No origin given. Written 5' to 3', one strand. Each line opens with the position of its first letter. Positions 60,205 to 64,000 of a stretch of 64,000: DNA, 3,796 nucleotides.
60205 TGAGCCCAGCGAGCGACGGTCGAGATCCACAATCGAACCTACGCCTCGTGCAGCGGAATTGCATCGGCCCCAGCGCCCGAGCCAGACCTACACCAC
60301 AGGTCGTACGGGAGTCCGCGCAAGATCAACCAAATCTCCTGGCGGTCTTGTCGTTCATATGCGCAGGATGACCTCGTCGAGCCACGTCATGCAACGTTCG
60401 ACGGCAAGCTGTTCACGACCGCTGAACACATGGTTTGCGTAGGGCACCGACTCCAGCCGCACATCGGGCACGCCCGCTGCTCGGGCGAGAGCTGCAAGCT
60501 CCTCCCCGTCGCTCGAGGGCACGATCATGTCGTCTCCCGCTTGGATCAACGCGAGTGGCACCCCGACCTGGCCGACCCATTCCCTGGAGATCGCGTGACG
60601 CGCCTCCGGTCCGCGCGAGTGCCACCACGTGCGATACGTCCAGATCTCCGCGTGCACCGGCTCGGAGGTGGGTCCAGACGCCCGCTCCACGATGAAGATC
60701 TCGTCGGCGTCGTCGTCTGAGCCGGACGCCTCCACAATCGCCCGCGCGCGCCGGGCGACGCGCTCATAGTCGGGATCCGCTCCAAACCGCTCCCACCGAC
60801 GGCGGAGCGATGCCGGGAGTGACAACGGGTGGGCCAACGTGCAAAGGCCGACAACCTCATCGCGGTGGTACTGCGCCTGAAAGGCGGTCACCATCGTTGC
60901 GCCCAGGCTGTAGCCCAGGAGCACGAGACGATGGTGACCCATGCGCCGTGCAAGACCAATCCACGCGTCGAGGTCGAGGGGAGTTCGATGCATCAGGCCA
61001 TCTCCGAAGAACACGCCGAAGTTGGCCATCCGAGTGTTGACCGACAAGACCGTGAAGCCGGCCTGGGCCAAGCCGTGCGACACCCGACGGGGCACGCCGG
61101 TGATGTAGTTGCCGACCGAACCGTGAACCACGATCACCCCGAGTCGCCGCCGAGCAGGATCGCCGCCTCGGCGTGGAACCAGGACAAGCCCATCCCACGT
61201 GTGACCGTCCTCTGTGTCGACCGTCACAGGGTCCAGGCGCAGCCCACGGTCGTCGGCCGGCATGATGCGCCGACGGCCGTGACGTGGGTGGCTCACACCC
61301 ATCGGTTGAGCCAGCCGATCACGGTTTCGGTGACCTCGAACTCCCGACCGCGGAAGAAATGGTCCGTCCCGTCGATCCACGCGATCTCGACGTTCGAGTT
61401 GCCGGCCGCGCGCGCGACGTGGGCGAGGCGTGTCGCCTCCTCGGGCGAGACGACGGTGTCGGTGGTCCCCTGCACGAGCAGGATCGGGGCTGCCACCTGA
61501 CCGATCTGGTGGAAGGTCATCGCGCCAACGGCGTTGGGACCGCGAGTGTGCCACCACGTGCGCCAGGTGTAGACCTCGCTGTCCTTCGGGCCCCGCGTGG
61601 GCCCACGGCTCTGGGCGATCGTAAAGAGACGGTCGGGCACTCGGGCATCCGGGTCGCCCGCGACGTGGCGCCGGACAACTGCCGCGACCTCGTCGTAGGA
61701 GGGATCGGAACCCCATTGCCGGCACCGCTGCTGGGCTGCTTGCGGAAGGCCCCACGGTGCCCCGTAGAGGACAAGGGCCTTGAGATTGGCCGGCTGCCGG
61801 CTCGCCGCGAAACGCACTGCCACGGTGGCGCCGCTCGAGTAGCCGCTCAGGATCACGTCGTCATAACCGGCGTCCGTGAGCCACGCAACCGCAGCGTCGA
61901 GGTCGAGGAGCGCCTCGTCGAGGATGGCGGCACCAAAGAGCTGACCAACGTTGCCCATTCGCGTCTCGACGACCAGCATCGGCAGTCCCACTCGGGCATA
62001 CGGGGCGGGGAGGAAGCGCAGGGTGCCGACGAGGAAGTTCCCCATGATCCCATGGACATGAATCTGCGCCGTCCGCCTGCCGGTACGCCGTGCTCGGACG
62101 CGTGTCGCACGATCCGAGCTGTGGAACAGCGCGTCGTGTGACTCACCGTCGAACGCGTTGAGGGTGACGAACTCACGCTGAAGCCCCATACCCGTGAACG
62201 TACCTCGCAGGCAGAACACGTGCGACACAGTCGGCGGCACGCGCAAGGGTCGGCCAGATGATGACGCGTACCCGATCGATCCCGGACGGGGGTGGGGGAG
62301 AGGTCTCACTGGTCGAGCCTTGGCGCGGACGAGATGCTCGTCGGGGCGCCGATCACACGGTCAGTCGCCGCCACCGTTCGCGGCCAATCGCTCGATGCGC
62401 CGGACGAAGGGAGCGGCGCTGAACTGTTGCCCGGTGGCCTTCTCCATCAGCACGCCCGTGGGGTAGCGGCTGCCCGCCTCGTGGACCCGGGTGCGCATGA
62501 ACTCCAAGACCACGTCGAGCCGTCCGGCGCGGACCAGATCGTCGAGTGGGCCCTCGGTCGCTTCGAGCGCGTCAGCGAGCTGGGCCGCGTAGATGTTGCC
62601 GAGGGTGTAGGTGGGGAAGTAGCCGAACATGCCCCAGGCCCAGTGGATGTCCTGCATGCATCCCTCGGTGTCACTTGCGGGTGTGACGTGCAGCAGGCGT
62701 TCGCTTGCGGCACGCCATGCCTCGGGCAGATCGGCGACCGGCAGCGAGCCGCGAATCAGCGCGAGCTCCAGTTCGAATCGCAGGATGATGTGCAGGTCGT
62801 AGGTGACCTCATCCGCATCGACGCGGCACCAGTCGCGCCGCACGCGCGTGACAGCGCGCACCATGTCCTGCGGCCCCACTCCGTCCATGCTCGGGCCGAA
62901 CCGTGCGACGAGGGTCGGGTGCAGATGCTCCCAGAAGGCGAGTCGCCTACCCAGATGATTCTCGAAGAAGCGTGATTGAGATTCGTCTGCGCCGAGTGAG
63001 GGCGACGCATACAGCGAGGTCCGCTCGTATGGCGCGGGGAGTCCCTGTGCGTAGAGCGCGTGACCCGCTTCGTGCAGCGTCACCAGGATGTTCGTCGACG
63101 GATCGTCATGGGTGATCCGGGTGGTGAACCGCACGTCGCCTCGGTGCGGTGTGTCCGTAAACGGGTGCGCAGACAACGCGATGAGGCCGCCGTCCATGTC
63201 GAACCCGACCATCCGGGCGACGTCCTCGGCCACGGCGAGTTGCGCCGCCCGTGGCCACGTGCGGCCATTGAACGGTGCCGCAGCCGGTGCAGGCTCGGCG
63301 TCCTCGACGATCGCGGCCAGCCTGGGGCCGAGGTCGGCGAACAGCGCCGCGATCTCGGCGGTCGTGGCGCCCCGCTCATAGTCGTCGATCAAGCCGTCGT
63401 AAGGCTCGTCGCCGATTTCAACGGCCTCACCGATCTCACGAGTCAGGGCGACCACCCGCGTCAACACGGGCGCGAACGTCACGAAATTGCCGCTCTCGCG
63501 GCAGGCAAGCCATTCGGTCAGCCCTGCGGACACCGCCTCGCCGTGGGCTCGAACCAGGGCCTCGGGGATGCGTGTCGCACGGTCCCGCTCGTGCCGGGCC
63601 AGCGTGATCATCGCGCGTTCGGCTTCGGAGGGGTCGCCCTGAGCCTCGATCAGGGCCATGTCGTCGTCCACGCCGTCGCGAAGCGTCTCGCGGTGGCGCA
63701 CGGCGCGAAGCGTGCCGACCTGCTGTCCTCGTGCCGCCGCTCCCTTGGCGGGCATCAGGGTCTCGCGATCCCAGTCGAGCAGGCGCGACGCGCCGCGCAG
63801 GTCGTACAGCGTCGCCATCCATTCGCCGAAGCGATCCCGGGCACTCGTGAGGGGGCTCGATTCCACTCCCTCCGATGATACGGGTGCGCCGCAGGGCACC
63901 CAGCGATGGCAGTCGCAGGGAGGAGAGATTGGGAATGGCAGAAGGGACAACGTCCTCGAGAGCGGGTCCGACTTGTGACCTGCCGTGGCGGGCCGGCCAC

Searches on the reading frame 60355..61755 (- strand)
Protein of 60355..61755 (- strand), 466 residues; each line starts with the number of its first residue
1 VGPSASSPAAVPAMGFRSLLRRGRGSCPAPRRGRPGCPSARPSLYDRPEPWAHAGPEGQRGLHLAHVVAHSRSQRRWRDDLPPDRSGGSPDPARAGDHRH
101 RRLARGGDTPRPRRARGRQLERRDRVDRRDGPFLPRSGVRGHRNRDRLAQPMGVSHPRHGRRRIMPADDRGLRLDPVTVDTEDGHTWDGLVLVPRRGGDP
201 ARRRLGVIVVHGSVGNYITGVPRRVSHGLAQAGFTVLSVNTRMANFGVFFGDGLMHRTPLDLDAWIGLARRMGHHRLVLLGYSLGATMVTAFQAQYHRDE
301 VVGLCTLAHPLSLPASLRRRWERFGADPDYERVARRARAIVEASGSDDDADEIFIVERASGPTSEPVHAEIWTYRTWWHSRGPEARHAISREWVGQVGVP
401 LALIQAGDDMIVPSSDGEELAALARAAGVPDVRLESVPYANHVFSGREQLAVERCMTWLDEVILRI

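Call 24: search_protein_families(library=pfam, proteins=[window:60355-61755:-], max_evalue=0.00001)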
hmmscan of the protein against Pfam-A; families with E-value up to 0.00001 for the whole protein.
window:60355-61755:- (466 aa): 1 family
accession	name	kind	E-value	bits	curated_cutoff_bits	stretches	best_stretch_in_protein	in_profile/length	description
PF00561.26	Abhydrolase_1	-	2.5e-07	31.1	25.8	0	207-443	3-239/245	alpha/beta hydrolase fold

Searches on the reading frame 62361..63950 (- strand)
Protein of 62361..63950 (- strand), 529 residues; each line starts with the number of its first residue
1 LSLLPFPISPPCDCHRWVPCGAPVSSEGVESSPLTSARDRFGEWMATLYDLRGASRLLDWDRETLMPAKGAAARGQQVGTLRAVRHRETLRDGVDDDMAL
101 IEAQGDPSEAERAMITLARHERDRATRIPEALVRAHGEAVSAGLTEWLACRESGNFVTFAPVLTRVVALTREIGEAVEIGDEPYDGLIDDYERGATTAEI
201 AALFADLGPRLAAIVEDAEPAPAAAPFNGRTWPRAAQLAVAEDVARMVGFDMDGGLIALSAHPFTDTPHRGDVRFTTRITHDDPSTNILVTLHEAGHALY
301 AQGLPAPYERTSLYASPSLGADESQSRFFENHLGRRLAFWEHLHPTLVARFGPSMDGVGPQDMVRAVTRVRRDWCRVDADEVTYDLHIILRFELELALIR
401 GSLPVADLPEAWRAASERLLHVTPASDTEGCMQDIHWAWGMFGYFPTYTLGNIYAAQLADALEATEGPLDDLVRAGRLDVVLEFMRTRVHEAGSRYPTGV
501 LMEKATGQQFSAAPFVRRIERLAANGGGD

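Call 24: search_protein_families(library=pfam, proteins=[window:62361-63950:-], max_evalue=0.00001)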
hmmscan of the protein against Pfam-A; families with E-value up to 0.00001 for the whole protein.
window:62361-63950:- (529 aa): 1 family
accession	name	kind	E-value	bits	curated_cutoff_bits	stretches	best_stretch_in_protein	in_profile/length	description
PF02074.21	Peptidase_M32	-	1.1e-139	466.7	25.1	1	44-520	5-486/489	Carboxypeptidase Taq (M32) metallopeptidase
